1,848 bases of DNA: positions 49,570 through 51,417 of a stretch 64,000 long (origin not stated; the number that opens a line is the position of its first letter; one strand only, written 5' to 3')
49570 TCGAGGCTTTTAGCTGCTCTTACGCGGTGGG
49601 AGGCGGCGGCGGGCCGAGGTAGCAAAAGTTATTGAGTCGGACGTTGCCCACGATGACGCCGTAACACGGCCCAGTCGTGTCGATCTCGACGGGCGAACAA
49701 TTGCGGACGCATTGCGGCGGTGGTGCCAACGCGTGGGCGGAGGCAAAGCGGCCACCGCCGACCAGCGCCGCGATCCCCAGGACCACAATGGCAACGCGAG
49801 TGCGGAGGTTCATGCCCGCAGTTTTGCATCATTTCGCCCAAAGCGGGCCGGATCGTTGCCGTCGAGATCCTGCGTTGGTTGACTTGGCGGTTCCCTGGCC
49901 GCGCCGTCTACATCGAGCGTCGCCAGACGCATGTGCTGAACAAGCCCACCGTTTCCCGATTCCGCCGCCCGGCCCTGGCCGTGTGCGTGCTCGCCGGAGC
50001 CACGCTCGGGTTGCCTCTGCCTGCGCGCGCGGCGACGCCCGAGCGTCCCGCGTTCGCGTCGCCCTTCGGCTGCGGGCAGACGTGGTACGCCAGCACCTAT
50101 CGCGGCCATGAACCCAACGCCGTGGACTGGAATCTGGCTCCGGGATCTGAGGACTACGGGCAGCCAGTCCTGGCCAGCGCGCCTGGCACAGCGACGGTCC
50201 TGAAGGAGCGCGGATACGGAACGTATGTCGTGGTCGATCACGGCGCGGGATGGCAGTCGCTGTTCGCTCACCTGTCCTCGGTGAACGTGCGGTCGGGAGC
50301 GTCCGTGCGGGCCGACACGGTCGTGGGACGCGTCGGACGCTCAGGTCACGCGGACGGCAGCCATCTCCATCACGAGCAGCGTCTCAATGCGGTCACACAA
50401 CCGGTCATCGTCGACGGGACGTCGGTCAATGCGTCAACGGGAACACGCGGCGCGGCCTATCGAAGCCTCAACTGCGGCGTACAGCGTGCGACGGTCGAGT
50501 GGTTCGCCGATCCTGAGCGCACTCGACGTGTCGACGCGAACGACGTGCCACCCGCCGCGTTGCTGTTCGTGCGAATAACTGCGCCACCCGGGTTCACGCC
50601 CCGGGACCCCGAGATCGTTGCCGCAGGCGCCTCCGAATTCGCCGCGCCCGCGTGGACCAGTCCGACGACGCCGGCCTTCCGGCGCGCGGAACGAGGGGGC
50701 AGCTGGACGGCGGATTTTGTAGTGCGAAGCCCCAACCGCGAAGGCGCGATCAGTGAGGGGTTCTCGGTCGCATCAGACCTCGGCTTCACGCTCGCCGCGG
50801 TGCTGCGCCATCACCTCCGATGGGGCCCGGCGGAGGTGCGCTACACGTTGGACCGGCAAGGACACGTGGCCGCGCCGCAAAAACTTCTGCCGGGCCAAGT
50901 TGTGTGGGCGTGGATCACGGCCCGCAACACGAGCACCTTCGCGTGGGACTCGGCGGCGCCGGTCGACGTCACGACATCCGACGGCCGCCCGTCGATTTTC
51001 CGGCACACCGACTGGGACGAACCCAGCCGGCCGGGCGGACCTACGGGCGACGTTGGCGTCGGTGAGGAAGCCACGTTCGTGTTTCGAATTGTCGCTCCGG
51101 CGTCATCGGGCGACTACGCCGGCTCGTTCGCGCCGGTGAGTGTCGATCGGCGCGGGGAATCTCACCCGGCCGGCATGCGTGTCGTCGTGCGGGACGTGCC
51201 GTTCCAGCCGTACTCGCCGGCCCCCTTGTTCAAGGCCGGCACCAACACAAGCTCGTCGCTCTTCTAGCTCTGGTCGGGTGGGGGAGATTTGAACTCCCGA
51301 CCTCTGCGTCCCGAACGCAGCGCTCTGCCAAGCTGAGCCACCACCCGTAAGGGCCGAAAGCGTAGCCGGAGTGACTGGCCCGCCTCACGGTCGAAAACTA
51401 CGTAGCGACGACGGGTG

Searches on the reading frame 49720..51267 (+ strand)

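Call 52: search_protein_families(library=pfam, proteins=[window:49720-51267:+])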
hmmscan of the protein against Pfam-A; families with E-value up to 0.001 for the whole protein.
window:49720-51267:+ (515 aa): 1 family
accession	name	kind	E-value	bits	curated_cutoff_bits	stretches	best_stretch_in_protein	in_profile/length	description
PF01551.29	Peptidase_M23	-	3.5e-19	69.2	28.7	1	146-224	12-91/96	Peptidase family M23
